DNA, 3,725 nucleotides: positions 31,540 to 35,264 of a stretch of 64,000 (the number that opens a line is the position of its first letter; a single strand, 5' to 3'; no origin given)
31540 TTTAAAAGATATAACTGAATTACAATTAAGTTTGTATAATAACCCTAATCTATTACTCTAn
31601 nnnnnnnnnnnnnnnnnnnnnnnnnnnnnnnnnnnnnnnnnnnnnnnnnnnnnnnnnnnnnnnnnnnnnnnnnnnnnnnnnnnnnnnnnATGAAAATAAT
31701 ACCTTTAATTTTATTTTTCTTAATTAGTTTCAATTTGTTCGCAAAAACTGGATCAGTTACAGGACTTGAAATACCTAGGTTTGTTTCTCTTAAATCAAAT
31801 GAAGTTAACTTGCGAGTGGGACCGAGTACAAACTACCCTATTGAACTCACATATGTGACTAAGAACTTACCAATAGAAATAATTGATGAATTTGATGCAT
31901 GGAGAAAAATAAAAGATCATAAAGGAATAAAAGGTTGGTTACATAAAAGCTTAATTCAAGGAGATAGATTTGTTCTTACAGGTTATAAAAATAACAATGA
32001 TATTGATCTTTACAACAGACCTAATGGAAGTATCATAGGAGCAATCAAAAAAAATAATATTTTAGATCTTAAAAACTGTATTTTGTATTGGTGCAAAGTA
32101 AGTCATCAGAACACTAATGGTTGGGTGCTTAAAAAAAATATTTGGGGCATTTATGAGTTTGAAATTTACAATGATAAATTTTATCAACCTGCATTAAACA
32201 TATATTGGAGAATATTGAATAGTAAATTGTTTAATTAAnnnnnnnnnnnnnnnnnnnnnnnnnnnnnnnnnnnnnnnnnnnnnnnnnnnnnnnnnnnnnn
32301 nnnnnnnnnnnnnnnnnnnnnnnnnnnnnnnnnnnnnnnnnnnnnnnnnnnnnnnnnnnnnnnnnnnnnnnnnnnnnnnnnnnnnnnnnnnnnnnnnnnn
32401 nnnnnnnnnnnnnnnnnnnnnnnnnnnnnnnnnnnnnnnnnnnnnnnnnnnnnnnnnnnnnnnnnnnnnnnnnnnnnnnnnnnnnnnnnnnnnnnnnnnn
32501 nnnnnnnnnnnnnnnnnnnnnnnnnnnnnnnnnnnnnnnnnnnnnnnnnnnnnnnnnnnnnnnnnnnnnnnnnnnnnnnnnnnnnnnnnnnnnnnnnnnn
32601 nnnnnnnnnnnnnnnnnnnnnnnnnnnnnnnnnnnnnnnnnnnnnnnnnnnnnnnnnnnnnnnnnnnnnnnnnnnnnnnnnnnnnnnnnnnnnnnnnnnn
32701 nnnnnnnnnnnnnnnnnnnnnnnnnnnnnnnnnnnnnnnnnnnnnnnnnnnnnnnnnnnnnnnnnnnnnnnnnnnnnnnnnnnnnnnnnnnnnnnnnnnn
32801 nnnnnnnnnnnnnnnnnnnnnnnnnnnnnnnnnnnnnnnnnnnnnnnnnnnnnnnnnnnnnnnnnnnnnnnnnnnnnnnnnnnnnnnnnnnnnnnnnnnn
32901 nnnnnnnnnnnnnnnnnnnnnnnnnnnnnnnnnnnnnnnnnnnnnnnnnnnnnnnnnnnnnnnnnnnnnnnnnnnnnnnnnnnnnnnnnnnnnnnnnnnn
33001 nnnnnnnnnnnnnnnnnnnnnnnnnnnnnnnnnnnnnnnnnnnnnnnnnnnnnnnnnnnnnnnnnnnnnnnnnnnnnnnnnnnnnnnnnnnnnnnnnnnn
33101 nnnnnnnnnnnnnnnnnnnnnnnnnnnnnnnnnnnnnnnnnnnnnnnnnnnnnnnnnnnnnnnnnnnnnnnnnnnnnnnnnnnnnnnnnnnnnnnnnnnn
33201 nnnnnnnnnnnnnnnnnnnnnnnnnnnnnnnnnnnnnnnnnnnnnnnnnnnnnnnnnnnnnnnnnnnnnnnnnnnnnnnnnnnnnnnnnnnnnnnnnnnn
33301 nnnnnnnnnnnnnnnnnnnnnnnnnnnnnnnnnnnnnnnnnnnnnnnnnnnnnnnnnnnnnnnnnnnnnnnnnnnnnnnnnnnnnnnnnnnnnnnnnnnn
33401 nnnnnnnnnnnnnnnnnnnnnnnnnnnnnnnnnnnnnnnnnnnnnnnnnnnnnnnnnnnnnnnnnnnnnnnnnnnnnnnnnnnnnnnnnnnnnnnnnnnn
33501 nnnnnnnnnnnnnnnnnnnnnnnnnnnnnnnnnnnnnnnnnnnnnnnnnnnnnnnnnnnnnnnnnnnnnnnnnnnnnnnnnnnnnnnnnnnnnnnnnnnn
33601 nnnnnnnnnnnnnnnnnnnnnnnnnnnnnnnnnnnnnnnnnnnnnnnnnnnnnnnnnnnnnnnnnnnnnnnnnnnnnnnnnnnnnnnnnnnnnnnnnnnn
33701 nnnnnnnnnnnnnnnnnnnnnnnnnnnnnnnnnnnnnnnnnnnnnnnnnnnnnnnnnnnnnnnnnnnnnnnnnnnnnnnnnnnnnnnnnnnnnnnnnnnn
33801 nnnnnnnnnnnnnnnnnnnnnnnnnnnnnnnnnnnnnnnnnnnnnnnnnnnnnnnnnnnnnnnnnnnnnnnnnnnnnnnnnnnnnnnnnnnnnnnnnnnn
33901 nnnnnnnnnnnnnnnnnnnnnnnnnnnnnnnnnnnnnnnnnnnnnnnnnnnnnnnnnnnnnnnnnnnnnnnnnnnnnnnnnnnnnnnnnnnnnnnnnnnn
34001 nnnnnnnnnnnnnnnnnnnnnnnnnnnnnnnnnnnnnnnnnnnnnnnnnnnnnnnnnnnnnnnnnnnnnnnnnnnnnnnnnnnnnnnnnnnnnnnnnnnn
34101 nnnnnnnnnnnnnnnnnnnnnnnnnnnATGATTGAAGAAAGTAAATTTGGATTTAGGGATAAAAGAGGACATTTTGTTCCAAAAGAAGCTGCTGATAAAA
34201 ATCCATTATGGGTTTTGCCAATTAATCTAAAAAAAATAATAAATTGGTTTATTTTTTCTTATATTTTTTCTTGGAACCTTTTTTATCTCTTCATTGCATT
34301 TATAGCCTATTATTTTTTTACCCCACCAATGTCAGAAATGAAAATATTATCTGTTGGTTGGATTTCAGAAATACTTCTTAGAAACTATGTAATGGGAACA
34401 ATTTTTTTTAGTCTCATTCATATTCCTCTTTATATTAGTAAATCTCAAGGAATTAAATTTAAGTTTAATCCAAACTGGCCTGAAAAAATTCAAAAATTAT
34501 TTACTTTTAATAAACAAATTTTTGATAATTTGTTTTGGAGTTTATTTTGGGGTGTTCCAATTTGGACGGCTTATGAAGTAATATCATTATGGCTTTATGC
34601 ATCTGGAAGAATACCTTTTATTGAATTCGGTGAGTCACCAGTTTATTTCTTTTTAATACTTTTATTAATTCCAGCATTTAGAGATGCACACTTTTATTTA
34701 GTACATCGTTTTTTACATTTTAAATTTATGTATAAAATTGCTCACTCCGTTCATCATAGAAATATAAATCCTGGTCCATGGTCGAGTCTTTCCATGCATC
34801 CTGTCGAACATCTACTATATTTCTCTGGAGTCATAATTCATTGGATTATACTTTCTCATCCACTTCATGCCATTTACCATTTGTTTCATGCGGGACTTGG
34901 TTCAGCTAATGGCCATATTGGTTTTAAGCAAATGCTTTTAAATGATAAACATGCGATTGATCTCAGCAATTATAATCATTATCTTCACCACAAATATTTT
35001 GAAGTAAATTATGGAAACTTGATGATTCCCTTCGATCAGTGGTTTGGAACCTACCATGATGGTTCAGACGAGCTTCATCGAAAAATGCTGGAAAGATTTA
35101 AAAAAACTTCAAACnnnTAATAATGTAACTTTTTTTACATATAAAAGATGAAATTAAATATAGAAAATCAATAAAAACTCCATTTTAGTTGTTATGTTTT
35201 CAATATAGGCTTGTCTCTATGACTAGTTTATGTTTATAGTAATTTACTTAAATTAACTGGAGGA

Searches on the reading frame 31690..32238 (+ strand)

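Call 30: search_protein_families(library=pfam, proteins=[window:31690-32238:+], max_evalue=0.0001)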
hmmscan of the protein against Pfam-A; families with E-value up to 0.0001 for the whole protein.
window:31690-32238:+ (182 aa): 2 families
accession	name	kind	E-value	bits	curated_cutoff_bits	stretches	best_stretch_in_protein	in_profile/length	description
PF06347.19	SH3_4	-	3.4e-21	75.2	24.1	1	35-91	1-56/56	Bacterial SH3 domain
PF08239.17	SH3_3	-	1.1e-14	54.8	27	1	38-89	2-53/54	Bacterial SH3 domain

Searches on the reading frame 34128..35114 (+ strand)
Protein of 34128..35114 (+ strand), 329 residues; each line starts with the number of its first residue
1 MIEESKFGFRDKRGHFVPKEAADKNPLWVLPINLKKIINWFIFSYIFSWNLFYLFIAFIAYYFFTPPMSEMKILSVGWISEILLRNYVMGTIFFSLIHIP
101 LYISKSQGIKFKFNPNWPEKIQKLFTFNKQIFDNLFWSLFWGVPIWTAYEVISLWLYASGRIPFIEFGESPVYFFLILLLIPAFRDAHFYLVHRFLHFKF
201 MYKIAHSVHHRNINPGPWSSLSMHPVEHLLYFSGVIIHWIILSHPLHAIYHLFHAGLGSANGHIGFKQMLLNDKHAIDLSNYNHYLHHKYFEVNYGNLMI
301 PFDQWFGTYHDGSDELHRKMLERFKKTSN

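Call 3: search_protein_families(library=pfam, proteins=[window:34128-35114:+], max_evalue=1)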
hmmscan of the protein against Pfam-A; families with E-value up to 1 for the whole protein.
window:34128-35114:+ (329 aa): 1 family
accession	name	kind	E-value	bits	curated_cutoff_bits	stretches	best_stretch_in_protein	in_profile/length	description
PF04116.19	FA_hydroxylase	-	1e-18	68.4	31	1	179-308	2-132/132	Fatty acid hydroxylase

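Call 31: search_protein_families(library=ncbifam, proteins=[window:34128-35114:+], max_evalue=1e-10)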
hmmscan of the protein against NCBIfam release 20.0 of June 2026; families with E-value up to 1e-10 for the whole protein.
window:34128-35114:+ (329 aa): 0 families
